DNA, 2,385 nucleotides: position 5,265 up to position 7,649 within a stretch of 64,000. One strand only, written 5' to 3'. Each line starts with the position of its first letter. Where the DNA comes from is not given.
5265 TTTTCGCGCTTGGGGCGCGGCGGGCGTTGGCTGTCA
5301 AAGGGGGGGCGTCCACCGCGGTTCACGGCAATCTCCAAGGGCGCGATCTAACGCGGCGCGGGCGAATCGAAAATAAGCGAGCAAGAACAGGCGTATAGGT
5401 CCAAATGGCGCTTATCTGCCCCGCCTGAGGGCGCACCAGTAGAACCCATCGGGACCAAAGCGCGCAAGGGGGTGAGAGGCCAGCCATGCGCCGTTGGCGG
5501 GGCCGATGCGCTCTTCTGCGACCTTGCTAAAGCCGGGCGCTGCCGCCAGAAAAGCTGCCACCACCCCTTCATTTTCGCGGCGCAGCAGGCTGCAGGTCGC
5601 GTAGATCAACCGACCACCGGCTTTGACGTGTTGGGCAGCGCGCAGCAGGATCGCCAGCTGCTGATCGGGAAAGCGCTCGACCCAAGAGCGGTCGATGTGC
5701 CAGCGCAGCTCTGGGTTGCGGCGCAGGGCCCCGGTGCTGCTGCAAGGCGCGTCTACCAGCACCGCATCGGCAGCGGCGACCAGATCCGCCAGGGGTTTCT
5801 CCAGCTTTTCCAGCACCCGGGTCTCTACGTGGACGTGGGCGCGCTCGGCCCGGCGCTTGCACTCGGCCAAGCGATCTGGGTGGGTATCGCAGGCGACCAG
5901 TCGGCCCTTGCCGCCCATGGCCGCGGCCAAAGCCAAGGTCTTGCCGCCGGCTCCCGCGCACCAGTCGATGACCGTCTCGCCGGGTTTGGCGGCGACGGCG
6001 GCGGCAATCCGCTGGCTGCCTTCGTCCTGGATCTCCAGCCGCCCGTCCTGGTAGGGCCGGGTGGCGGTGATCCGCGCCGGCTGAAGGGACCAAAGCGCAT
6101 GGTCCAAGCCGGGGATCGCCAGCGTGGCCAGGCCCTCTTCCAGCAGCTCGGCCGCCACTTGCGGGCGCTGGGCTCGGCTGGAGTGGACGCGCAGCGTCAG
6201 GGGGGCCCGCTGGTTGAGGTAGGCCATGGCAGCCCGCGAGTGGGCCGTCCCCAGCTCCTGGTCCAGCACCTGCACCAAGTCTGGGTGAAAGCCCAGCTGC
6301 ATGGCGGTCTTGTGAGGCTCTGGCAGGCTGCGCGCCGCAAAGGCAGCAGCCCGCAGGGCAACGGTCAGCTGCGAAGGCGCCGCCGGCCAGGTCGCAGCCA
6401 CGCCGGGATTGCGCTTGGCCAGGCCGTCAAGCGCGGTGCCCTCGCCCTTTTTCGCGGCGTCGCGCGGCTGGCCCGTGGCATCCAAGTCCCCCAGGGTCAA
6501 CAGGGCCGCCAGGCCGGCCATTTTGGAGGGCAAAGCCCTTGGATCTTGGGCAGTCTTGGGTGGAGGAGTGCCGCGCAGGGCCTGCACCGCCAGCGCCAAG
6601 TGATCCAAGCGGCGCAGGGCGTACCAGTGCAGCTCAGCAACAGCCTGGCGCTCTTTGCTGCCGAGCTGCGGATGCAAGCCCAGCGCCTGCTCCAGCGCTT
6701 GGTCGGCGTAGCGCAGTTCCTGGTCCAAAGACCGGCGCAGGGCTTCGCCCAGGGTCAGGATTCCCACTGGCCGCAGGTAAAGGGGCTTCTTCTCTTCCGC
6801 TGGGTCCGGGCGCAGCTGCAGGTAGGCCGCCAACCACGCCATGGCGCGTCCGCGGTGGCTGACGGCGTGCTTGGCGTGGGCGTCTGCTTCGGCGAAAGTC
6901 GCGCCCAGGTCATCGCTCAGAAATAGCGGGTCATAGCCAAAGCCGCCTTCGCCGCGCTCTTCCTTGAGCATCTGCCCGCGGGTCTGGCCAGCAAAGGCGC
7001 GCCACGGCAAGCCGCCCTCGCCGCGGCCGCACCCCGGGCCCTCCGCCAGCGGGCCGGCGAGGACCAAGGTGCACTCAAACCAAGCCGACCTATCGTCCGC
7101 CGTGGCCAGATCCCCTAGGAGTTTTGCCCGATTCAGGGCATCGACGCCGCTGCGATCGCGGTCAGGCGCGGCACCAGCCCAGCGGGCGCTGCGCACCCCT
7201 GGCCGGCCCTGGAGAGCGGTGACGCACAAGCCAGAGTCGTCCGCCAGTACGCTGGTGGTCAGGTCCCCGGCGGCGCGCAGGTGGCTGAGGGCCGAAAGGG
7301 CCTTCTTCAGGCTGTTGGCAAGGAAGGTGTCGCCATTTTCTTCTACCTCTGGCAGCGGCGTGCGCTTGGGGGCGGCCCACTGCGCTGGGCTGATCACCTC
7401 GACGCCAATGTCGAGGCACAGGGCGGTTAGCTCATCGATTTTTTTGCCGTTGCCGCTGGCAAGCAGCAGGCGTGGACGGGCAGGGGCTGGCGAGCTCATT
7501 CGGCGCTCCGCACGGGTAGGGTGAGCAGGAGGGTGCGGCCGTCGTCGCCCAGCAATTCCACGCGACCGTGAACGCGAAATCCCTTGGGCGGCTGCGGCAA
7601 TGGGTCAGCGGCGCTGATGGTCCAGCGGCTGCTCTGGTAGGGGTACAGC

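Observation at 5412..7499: Single ORF fusing a Ham1/RdgB non-canonical NTP pyrophosphatase to an RsmB/Sun 16S rRNA m5C methyltransferase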

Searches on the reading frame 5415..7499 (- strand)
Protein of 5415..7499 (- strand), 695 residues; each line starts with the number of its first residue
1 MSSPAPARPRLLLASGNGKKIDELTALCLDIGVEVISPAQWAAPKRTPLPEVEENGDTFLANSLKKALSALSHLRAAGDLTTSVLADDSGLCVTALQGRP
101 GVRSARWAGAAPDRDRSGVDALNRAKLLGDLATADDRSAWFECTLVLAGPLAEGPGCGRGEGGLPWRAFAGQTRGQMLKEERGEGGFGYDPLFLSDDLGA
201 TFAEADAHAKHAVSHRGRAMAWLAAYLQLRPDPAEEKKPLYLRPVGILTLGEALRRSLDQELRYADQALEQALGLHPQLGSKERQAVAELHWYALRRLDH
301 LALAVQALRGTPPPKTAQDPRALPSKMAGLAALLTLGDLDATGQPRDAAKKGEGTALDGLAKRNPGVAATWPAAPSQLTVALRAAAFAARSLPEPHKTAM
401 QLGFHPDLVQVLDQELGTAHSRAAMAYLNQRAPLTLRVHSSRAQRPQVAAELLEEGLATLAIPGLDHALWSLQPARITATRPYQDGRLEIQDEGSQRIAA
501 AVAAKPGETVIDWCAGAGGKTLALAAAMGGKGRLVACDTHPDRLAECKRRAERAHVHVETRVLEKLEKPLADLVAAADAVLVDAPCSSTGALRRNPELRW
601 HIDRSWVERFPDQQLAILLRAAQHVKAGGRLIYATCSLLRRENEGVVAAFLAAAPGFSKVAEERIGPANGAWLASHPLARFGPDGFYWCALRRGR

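Call 3: search_protein_families(library=pfam, proteins=[window:5415-7499:-], max_evalue=0.01)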
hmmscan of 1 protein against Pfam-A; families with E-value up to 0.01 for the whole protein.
window:5415-7499:- (695 aa): 7 families
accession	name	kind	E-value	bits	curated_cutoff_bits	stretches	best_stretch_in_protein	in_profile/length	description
PF01725.21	Ham1p_like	-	5e-46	157.4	22.5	1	11-225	1-185/186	Ham1 family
PF01189.24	Methyltr_RsmB-F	-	4.8e-34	118.2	27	1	501-659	3-162/199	16S rRNA methyltransferase RsmB/F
PF22458.1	RsmF-B_ferredox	-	1.4e-06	28.7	27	1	408-474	5-70/74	Methyltr_RsmF/B-like, ferredoxin-like domain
PF13649.12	Methyltransf_25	-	2e-05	25.6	27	1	510-573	1-67/97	Methyltransferase domain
PF13847.12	Methyltransf_31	-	3.4e-05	24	27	1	505-639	2-115/145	Methyltransferase domain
PF01209.24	Ubie_methyltran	-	5.1e-05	23.2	20.1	1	497-556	38-97/233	ubiE/COQ5 methyltransferase family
PF01728.25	FtsJ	-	0.00014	22.3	24.1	1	504-591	19-106/181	FtsJ-like methyltransferase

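Call 4: search_protein_families(library=ncbifam, proteins=[window:5415-7499:-], max_evalue=0.01)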
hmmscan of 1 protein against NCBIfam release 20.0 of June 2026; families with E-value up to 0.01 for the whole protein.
window:5415-7499:- (695 aa): 29 families (the best 25 are shown)
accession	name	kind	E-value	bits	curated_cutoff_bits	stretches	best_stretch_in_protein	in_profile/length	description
NF011493.0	PRK14901.1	equivalog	1.1e-60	205.8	540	1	260-693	18-445/447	16S rRNA (cytosine(967)-C(5))-methyltransferase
NF011494.0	PRK14902.1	equivalog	2.7e-55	188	319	1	397-693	142-442/444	16S rRNA (cytosine(967)-C(5))-methyltransferase RsmB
TIGR00563.1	rsmB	equivalog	1.3e-51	176.1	269.05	1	381-693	120-435/437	16S rRNA (cytosine(967)-C(5))-methyltransferase RsmB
NF008149.0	PRK10901.1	equivalog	2.9e-48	164.9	375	1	267-693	27-432/434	16S rRNA (cytosine(967)-C(5))-methyltransferase RsmB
NF011397.0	PRK14822.1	equivalog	6.4e-45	152.9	234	1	10-228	3-194/201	XTP/dITP diphosphatase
TIGR00042.1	TIGR00042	equivalog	1.1e-33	116.2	145.35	1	11-227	2-183/184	RdgB/HAM1 family non-canonical purine NTP pyrophosphatase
NF011401.0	PRK14826.1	equivalog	3.8e-32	111.5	268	1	10-222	10-211/226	putative deoxyribonucleotide triphosphate pyrophosphatase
NF011399.0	PRK14824.1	subfamily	1.3e-30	106.4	267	1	10-227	4-200/206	putative deoxyribonucleotide triphosphate pyrophosphatase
NF041567.1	mtaseRsmF_Thermus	equivalog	1.9e-30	105.9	690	1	475-667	61-251/443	16S rRNA (cytosine(1407)-C(5))-methyltransferase RsmF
TIGR00446.1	nop2p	subfamily_domain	1.6e-29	103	210.45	1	441-654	6-218/264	NOL1/NOP2/sun family putative RNA methylase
NF011495.0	PRK14903.1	equivalog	3.3e-29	102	503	1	392-652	122-383/431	16S rRNA (cytosine(967)-C(5))-methyltransferase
NF002698.0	PRK02491.1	equivalog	5.3e-28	98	301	1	10-223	129-316/328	nucleoside-triphosphate diphosphatase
NF011398.0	PRK14823.1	equivalog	9e-28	97.4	272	1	10-228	2-189/191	non-canonical purine NTP diphosphatase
NF011396.0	PRK14821.1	equivalog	3.4e-21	75.6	203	1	10-228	2-181/185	XTP/dITP diphosphatase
NF040814.1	tRNA_cyt_mtase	equivalog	1.8e-19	69.9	550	1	435-651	36-249/305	tRNA (cytosine(49)-C(5))-methyltransferase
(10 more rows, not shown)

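Call 5: find_homologous_proteins(query=window:5415-7499:-, max_evalue=1e-10)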
Query window:5415-7499:- (695 aa): 493 proteins with E <= 1e-10 among 8000 candidates; the best 120 are listed.
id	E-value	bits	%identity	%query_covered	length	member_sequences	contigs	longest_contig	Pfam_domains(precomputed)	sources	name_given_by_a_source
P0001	0.0e+0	1543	100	100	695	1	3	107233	PF13649.13,PF01189.24,PF22458.2,PF01725.22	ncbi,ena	-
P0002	0.0e+0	1383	89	100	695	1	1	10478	PF13649.13,PF01189.24,PF22458.2,PF01725.22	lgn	-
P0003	0.0e+0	1381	90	100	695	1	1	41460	PF13649.13,PF01189.24,PF22458.2,PF01725.22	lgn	-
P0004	0.0e+0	1355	88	100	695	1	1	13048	PF13649.13,PF01189.24,PF22458.2,PF01725.22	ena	-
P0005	0.0e+0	1273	81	100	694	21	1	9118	PF13649.13,PF01189.24,PF22458.2,PF01725.22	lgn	-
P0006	2.1e-271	921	64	99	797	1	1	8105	PF01189.24,PF22458.2,PF01725.22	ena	-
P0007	1.5e-270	918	62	98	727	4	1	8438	PF13649.13,PF01189.24,PF22458.2,PF01725.22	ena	-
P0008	9.8e-270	915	63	98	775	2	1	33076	PF01189.24,PF22458.2,PF01725.22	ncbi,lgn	-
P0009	7.2e-268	909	63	98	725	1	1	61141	PF01189.24,PF22458.2,PF01725.22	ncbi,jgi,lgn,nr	ncbi:MAG: class I SAM-dependent methyltransferase [Deltaproteobacteria bacterium]|nr:class I SAM-dep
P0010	5.8e-267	906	63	98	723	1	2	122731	PF01189.24,PF22458.2,PF01725.22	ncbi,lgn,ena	-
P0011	3.6e-260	883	62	99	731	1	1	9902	PF01189.24,PF22458.2,PF01725.22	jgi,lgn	-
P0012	1.4e-248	845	59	99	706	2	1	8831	PF17125.11,PF01189.24,PF22458.2,PF01725.22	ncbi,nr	ncbi:MAG: hypothetical protein HY902_02155 [Deltaproteobacteria bacterium]|nr:hypothetical protein [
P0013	1.7e-247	842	58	99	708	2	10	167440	PF13649.13,PF01189.24,PF22458.2,PF01725.22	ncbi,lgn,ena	-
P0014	1.9e-230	785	58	98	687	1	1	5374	PF01189.24,PF22458.2,PF01209.25,PF01725.22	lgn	-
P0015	8.2e-215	734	58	98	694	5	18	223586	PF01189.24,PF22458.2,PF01725.22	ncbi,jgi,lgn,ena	jgi:16S rRNA (cytosine967-C5)-methyltransferase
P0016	2.2e-211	722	56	98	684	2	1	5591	PF01189.24,PF22458.2,PF01725.22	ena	-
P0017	4.1e-211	721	55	98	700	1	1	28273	PF01189.24,PF22458.2,PF01725.22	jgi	jgi:non-canonical purine NTP pyrophosphatase (RdgB/HAM1 family)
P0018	4.7e-211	721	54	98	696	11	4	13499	PF01189.24,PF22458.2,PF01209.25,PF01725.22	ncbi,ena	-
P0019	6.0e-211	721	55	100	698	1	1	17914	PF01189.24,PF22458.2,PF01725.22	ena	-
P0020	2.1e-207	709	54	98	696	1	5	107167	PF01189.24,PF22458.2,PF01725.22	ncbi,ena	-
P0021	2.3e-206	706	54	98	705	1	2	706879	PF01189.24,PF01725.22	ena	-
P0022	2.4e-204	699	54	99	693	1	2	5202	PF01189.24,PF01725.22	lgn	-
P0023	2.7e-204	699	55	98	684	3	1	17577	PF01189.24,PF22458.2,PF01209.25,PF01725.22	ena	-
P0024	3.8e-204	698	53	100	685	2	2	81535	PF01189.24,PF22458.2,PF01725.22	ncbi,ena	-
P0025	4.1e-202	692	54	99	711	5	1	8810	PF13847.13,PF17125.11,PF01189.24,PF22458.2,PF01725.22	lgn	-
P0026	1.0e-201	690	53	98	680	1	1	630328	PF01189.24,PF22458.2,PF01725.22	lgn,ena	-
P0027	1.8e-199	683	53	99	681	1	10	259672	PF01189.24,PF22458.2,PF01725.22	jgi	jgi:16S rRNA (cytosine967-C5)-methyltransferase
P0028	1.2e-198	680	52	98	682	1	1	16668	PF01189.24,PF22458.2,PF01725.22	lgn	-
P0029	4.6e-197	675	52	100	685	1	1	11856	PF13847.13,PF13649.13,PF01189.24,PF22458.2,PF01209.25,PF01725.22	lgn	-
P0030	1.9e-195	670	55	92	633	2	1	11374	PF13649.13,PF01189.24,PF22458.2,PF01209.25,PF01725.22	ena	-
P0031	3.1e-195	669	53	98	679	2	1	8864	PF01189.24,PF22458.2,PF01209.25,PF01725.22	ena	-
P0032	2.2e-193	663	51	98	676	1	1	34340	PF01189.24,PF22458.2,PF01725.22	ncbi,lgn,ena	-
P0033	4.0e-192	659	51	98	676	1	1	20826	PF01189.24,PF22458.2,PF01725.22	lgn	-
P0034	6.5e-187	641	52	98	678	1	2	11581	PF01189.24,PF22458.2,PF01209.25,PF01725.22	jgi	jgi:16S rRNA (cytosine967-C5)-methyltransferase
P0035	1.1e-181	624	50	98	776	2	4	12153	PF01189.24,PF01725.22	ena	-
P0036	1.0e-179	618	51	98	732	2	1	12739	PF01189.24,PF01725.22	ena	-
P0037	4.7e-178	612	51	99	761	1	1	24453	PF01189.24,PF22458.2,PF01725.22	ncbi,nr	ncbi:MAG: hypothetical protein EXR79_14520 [Myxococcales bacterium]|nr:hypothetical protein [Myxococ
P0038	4.9e-178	612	51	98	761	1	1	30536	PF01189.24,PF01725.22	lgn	-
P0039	7.8e-177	608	49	98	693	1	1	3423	PF01189.24,PF01725.22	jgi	jgi:non-canonical purine NTP pyrophosphatase (RdgB/HAM1 family)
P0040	1.5e-175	604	49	98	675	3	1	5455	PF01189.24,PF22458.2,PF01209.25,PF01725.22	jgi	-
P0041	6.2e-175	602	50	98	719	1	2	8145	PF01189.24,PF01725.22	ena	-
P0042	3.0e-173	596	50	98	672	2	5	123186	PF01189.24,PF22458.2,PF01725.22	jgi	-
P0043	3.1e-173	596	50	99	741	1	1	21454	PF01189.24,PF01725.22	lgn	-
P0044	4.5e-173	596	49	99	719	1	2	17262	PF01189.24,PF01725.22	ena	-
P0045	5.5e-169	582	50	98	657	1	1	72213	PF01189.24,PF01725.22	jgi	jgi:16S rRNA (cytosine967-C5)-methyltransferase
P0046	2.7e-165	570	49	98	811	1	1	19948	PF01189.24,PF01725.22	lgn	-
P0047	5.9e-161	556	47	98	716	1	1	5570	PF01189.24,PF01725.22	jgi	jgi:16S rRNA (cytosine967-C5)-methyltransferase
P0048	8.9e-161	555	45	98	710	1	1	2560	PF01189.24,PF01725.22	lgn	-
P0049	2.5e-158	547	48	98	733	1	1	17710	PF13847.13,PF13649.13,PF01189.24,PF01209.25,PF01725.22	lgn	-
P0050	1.2e-149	518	46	99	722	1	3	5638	PF01189.24,PF01725.22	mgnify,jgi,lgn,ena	mgnify:CR=1 FL=1|jgi:16S rRNA (cytosine967-C5)-methyltransferase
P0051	3.9e-147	510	46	98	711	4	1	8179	PF01189.24,PF01725.22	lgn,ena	-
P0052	3.8e-138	480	46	94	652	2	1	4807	PF01189.24,PF01725.22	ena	-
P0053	2.0e-50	190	39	60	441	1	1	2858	PF13847.13,PF01189.24,PF22458.2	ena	-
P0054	5.2e-49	186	37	62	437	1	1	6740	PF13847.13,PF13649.13,PF01189.24,PF22458.2,PF01209.25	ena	-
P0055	2.4e-48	183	43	41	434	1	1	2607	PF13847.13,PF01189.24,PF22458.2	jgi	jgi:16S rRNA (cytosine967-C5)-methyltransferase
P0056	5.6e-47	179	42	39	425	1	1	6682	PF13847.13,PF01189.24,PF22458.2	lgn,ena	-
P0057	2.9e-46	177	36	62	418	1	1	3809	PF13847.13,PF01189.24,PF22458.2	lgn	-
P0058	1.2e-45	174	39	42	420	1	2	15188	PF01189.24,PF22458.2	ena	-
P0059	4.6e-45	173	38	5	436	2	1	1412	PF13847.13,PF13649.13,PF01189.24,PF22458.2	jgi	jgi:16S rRNA (cytosine967-C5)-methyltransferase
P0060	5.3e-45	172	42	42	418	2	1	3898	PF01189.24,PF22458.2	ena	-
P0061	5.9e-45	172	43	37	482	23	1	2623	PF13847.13,PF01189.24,PF22458.2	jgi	-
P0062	1.1e-44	171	39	41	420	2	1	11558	PF01189.24,PF22458.2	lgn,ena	-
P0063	1.4e-44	171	44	33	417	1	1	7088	PF01189.24,PF22458.2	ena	-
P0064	7.7e-44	169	45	30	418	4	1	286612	PF01189.24,PF22458.2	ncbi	ncbi:MAG: RsmB/NOP family class I SAM-dependent RNA methyltransferase [Burkholderiales bacterium]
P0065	1.0e-43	168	43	38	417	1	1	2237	PF13847.13,PF17125.11,PF01189.24,PF22458.2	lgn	-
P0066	1.3e-43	168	43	38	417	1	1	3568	PF13847.13,PF17125.11,PF01189.24,PF22458.2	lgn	-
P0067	1.3e-43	168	43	38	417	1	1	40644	PF13847.13,PF17125.11,PF01189.24,PF22458.2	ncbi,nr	ncbi:MAG TPA: RsmB/NOP family class I SAM-dependent RNA methyltransferase [Azospira sp.]|nr:RsmB/NOP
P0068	6.5e-42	162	45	30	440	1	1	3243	PF17125.11,PF01189.24,PF22458.2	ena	-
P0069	8.3e-42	162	45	30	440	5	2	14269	PF17125.11,PF01189.24,PF22458.2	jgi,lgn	jgi:16S rRNA (cytosine967-C5)-methyltransferase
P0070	1.1e-41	161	41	42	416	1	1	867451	PF01189.24,PF22458.2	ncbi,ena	-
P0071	3.8e-41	160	42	40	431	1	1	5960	PF13847.13,PF13649.13,PF01189.24,PF22458.2,PF01209.25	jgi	jgi:16S rRNA (cytosine967-C5)-methyltransferase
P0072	3.0e-40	157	43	38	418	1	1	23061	PF13847.13,PF01189.24,PF22458.2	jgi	-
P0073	1.3e-39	155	47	30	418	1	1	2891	PF01189.24,PF22458.2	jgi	jgi:16S rRNA (cytosine967-C5)-methyltransferase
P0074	1.4e-38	151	40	41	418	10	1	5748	PF01189.24,PF22458.2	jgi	-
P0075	4.9e-35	139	43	31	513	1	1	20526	PF03725.21,PF01725.22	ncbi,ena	-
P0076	3.4e-29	120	46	31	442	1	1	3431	PF03725.21,PF01138.28,PF01725.22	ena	-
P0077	1.2e-28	118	43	31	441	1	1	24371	PF03725.21,PF01138.28,PF01725.22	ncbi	-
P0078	1.2e-28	118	44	32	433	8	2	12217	PF03725.21,PF01138.28,PF01725.22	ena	-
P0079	1.3e-28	118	43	32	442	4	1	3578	PF03725.21,PF01138.28,PF01725.22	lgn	-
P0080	1.7e-28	118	44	31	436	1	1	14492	PF03725.21,PF01138.28,PF01725.22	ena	-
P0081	2.3e-28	117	44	31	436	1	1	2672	PF03725.21,PF01138.28,PF01725.22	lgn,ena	-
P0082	2.5e-28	117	44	31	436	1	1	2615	PF03725.21,PF01138.28,PF01725.22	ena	-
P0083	2.8e-28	117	44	31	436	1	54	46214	PF03725.21,PF01138.28,PF01725.22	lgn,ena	-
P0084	2.9e-28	117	44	31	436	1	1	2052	PF03725.21,PF01138.28,PF01725.22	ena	-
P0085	3.1e-28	117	44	31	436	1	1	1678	PF03725.21,PF01138.28,PF01725.22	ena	-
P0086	3.3e-28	117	44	32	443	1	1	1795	PF03725.21,PF01138.28,PF01725.22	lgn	-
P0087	3.9e-28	117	44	31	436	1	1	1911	PF03725.21,PF01138.28,PF01725.22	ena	-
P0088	4.6e-28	116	44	32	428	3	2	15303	PF03725.21,PF01138.28,PF01725.22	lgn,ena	-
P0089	4.7e-28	116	42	32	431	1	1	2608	PF03725.21,PF01138.28,PF01725.22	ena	-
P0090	7.0e-28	116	44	32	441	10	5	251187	PF03725.21,PF01138.28,PF01725.22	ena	-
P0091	8.0e-28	116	44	31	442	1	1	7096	PF03725.21,PF01138.28,PF01725.22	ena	-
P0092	8.3e-28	116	44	31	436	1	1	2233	PF03725.21,PF01138.28,PF01725.22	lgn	-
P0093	1.5e-27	115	44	31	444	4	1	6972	PF03725.21,PF01138.28,PF01725.22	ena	-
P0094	2.2e-27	114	43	32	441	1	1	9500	PF03725.21,PF01138.28,PF01725.22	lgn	-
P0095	2.6e-27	114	43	32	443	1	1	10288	PF03725.21,PF01138.28,PF01725.22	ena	-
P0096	3.1e-27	114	43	32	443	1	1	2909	PF03725.21,PF01138.28,PF01725.22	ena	-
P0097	3.8e-27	113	43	32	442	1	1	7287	PF01138.28,PF01725.22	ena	-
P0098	3.9e-27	113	42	32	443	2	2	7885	PF03725.21,PF01138.28,PF01725.22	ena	-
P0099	4.1e-27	113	43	32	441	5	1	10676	PF03725.21,PF01138.28,PF01725.22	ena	-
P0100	4.1e-27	113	42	32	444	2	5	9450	PF03725.21,PF01138.28,PF01725.22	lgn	-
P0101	4.3e-27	113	43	32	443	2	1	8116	PF03725.21,PF01138.28,PF01725.22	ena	-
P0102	4.4e-27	113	42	31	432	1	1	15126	PF03725.21,PF01138.28,PF01725.22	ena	-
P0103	4.4e-27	113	44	32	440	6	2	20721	PF03725.21,PF01138.28,PF01725.22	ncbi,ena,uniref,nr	ncbi:MAG TPA: ribonuclease PH [Candidatus Pullichristensenella excrementigallinarum]|uniref:Multifun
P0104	6.3e-27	113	43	32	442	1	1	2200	PF03725.21,PF01138.28,PF01725.22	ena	-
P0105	6.6e-27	113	43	32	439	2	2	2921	PF03725.21,PF01138.28,PF01725.22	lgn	-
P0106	6.6e-27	113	42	32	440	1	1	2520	PF03725.21,PF01138.28,PF01725.22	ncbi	-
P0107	6.6e-27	113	44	32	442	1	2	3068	PF03725.21,PF01138.28,PF01725.22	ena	-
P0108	7.4e-27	112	43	32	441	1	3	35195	PF03725.21,PF01138.28,PF01725.22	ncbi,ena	-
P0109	1.3e-26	112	44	32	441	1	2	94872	PF03725.21,PF01138.28,PF01725.22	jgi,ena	-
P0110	1.3e-26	112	41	32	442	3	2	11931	PF03725.21,PF01138.28,PF01725.22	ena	-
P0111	1.4e-26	112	42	32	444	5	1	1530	PF03725.21,PF01138.28,PF01725.22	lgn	-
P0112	1.4e-26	111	41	32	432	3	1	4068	PF03725.21,PF01138.28,PF01725.22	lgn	-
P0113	1.5e-26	111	44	30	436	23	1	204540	PF03725.21,PF01138.28,PF01725.22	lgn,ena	-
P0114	1.5e-26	111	44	31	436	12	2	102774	PF03725.21,PF01138.28,PF01725.22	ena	-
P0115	1.6e-26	111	42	32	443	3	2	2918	PF03725.21,PF01138.28,PF01725.22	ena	-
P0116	1.6e-26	111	44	31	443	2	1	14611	PF03725.21,PF01138.28,PF01725.22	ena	-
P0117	1.7e-26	111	44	31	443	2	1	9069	PF03725.21,PF01138.28,PF01725.22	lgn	-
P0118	1.9e-26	111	42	32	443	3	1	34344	PF03725.21,PF01138.28,PF01725.22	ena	-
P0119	2.1e-26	111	43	32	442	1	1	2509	PF03725.21,PF01138.28,PF01725.22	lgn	-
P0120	2.1e-26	111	41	32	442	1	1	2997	PF03725.21,PF01138.28,PF01725.22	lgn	-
